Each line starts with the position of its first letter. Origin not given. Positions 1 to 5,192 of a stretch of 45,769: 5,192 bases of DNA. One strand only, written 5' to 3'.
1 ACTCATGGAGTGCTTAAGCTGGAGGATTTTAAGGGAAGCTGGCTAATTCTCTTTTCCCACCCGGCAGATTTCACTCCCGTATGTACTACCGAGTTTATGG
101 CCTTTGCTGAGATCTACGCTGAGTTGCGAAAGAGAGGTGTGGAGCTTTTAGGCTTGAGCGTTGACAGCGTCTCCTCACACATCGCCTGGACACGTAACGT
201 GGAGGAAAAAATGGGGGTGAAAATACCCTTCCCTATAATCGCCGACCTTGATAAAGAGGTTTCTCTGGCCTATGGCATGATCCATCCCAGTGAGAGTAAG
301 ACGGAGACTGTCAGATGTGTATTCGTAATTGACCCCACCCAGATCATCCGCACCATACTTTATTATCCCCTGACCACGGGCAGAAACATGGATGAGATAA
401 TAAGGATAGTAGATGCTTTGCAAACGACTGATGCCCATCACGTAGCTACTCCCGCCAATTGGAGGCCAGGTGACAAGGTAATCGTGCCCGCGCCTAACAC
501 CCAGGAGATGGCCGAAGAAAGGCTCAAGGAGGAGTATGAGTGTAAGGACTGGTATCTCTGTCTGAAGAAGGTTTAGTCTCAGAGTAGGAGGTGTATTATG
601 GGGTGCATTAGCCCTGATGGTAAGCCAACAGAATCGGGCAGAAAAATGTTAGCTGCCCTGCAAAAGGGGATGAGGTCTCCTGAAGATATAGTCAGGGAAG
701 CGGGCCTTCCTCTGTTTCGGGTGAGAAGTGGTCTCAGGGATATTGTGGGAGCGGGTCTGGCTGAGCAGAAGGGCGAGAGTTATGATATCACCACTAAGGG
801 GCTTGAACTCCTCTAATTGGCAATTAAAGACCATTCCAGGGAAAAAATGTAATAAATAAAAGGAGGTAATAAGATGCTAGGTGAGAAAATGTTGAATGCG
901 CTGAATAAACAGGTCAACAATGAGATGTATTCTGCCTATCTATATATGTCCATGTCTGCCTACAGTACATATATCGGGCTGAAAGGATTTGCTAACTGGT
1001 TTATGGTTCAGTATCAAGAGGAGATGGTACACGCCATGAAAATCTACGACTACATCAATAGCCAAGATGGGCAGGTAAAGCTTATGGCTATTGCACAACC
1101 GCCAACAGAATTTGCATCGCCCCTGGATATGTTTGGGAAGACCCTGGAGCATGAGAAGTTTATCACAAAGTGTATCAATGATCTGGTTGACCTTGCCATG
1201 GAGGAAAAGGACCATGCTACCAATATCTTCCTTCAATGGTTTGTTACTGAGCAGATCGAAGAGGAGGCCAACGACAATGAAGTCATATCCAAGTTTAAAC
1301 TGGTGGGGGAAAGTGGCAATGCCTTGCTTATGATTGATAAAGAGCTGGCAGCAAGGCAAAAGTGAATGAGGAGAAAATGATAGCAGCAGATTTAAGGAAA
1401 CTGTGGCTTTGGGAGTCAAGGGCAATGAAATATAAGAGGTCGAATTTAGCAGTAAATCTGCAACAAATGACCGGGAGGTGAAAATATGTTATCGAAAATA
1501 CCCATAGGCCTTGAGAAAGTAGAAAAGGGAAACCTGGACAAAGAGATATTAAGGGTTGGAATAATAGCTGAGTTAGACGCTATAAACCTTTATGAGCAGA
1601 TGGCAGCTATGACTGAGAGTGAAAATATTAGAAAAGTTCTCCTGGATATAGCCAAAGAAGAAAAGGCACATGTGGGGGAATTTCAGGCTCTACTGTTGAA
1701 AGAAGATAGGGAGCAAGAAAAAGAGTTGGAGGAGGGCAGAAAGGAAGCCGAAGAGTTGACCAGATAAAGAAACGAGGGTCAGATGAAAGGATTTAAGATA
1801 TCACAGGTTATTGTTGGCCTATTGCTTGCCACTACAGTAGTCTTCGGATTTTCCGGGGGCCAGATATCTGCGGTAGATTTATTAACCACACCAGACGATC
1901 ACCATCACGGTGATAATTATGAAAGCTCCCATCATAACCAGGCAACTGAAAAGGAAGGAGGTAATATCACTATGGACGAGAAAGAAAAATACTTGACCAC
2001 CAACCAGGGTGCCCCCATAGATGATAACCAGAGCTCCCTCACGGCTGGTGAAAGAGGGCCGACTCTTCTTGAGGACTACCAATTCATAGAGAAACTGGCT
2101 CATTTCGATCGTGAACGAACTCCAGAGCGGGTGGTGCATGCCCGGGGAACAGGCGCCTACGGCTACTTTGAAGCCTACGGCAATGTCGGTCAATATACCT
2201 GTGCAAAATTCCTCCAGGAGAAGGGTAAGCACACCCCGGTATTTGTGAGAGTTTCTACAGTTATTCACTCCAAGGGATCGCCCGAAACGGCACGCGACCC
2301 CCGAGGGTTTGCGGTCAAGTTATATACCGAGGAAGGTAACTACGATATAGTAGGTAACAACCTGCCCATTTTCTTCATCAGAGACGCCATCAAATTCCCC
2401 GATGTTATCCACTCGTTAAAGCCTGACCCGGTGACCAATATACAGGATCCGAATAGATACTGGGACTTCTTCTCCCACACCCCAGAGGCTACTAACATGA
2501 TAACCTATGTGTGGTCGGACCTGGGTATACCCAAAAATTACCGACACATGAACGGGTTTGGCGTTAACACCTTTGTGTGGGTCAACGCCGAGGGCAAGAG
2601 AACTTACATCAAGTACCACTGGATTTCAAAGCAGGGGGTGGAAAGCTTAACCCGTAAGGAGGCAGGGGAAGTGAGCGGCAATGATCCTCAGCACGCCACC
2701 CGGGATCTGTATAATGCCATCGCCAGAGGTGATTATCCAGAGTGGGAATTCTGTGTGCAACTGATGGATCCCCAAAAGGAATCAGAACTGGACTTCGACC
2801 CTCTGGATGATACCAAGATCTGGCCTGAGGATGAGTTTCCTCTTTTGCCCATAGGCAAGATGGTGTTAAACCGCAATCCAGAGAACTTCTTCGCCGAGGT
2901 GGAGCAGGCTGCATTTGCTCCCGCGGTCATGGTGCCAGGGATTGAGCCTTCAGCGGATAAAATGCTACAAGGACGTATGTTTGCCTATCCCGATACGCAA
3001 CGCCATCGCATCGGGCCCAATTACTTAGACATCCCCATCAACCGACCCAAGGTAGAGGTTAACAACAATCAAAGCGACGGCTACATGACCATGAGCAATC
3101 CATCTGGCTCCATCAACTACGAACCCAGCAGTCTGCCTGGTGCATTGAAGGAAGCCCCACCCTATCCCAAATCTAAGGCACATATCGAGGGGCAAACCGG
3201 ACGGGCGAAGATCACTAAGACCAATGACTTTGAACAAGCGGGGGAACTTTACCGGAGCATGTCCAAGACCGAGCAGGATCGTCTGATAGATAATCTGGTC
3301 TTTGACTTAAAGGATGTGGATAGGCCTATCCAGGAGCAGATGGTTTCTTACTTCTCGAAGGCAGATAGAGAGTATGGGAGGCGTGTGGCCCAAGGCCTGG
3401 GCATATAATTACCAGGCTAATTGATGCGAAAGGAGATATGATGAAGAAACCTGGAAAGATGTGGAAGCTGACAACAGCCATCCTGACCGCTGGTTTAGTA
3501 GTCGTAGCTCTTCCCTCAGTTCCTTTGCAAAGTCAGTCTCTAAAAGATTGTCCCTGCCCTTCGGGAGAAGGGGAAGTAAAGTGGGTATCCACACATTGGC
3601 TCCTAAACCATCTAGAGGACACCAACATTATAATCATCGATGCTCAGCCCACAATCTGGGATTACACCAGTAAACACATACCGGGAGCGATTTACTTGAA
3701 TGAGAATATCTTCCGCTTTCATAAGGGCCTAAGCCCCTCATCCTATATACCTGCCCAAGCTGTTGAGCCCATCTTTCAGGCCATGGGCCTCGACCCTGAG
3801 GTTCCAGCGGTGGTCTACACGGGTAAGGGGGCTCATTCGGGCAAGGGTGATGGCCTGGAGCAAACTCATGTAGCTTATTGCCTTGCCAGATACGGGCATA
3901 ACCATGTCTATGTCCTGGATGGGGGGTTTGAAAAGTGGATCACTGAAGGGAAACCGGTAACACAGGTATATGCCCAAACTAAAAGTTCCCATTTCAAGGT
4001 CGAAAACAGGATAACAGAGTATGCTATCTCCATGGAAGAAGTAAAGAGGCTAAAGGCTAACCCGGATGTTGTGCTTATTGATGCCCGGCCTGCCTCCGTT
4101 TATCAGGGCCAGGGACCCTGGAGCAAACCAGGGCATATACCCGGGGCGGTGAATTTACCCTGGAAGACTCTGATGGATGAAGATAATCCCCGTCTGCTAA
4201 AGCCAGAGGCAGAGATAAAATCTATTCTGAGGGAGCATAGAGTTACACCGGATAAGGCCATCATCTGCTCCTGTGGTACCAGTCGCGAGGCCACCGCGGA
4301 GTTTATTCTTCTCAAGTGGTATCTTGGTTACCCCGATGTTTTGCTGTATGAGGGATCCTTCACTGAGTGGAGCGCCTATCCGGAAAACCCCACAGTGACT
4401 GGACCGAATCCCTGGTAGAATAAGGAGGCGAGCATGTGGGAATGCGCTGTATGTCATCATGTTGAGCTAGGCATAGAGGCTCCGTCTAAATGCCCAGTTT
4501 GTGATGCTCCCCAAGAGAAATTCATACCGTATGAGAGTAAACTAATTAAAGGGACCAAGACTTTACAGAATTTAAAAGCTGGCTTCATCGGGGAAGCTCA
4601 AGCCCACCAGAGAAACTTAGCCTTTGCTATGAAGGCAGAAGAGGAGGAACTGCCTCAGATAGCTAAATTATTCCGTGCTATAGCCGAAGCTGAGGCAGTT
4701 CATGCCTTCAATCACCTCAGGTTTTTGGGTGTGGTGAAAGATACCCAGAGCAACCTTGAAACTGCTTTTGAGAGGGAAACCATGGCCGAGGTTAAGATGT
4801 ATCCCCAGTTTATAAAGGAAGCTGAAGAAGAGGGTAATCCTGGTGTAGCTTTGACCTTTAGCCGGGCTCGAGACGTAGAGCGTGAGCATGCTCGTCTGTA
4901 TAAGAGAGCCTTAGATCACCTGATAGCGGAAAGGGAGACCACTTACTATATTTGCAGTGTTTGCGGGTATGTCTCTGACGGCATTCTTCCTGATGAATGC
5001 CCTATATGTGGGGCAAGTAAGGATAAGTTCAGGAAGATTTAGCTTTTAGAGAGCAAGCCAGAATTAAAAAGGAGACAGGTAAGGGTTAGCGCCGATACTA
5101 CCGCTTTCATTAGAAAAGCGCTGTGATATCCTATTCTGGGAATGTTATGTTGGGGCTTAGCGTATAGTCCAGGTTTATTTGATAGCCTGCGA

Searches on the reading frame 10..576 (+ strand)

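Call 24: search_protein_families(library=pfam, proteins=[window:10-576:+], max_evalue=0.000001)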
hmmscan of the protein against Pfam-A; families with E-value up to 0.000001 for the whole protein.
window:10-576:+ (188 aa): 3 families
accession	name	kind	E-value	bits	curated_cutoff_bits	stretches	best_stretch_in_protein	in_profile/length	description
PF00578.27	AhpC-TSA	-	2.9e-30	105.2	26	1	3-115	19-123/124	AhpC/TSA family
PF10417.14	1-cysPrx_C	-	1.2e-16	60.8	21.1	1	136-174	1-40/41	C-terminal domain of 1-Cys peroxiredoxin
PF08534.16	Redoxin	-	6.9e-14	52.3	26.6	1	3-116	22-131/148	Redoxin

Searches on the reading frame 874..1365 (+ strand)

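Call 24: search_protein_families(library=pfam, proteins=[window:874-1365:+], max_evalue=0.000001)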
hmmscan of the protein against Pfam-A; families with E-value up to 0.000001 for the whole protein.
window:874-1365:+ (163 aa): 1 family
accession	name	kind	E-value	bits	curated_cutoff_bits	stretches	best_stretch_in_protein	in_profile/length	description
PF00210.30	Ferritin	-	1.2e-44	152.1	24.5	1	8-143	2-141/142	Ferritin-like domain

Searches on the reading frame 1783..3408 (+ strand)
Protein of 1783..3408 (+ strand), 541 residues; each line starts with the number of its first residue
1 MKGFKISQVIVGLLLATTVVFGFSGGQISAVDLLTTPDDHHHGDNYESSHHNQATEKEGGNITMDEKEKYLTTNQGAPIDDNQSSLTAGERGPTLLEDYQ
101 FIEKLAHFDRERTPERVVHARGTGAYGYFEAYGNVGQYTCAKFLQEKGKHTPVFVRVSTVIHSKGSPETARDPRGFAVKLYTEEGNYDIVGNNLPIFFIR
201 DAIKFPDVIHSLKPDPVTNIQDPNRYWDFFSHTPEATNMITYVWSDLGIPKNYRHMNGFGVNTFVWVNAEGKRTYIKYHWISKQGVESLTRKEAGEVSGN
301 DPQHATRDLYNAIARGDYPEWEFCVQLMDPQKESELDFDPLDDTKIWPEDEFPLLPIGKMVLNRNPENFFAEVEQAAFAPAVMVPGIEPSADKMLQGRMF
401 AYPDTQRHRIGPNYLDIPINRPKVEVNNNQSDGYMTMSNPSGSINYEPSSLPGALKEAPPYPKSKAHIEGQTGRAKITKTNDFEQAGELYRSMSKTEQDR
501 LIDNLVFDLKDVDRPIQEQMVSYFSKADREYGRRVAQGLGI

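Call 24: search_protein_families(library=pfam, proteins=[window:1783-3408:+], max_evalue=0.000001)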
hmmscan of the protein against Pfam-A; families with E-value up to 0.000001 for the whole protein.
window:1783-3408:+ (541 aa): 2 families
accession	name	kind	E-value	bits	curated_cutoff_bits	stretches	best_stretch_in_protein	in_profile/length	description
PF00199.24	Catalase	-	9.1e-187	621.2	25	1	72-451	1-381/383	Catalase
PF06628.17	Catalase-rel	-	7.9e-25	87.3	30.1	1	477-539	2-65/65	Catalase-related immune-responsive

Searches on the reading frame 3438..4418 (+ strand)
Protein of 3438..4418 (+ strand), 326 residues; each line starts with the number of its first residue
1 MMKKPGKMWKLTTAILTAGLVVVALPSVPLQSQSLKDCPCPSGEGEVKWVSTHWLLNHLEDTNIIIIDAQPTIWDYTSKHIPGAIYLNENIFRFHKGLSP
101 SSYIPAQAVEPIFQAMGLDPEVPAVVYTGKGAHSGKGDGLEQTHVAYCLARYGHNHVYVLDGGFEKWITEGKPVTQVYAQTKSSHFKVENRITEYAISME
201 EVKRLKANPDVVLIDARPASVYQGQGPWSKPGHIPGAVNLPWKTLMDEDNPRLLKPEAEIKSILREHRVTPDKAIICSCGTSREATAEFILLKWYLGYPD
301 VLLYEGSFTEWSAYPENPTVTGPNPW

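Call 24: search_protein_families(library=pfam, proteins=[window:3438-4418:+], max_evalue=0.000001)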
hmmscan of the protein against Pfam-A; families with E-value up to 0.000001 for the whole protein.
window:3438-4418:+ (326 aa): 1 family
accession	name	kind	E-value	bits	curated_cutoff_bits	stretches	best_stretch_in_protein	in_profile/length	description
PF00581.25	Rhodanese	-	1.8e-34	118.7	22.2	2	199-313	2-101/102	Rhodanese-like domain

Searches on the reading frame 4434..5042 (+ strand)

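Call 24: search_protein_families(library=pfam, proteins=[window:4434-5042:+], max_evalue=0.000001)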
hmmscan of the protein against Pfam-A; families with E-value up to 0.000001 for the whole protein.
window:4434-5042:+ (202 aa): 3 families
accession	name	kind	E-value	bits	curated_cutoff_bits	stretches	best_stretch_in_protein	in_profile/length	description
PF21349.2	RUBY_RBDX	-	1.4e-20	72.9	26.5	2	172-199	1-29/30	Rubrerythrin, rubredoxin-like domain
PF02915.23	Rubrerythrin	-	1.1e-19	71.6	22.8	1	46-159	2-136/137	Rubrerythrin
PF23458.2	DUF7130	-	3.5e-08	33.7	35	0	170-199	52-83/89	Domain of unknown function (DUF7130)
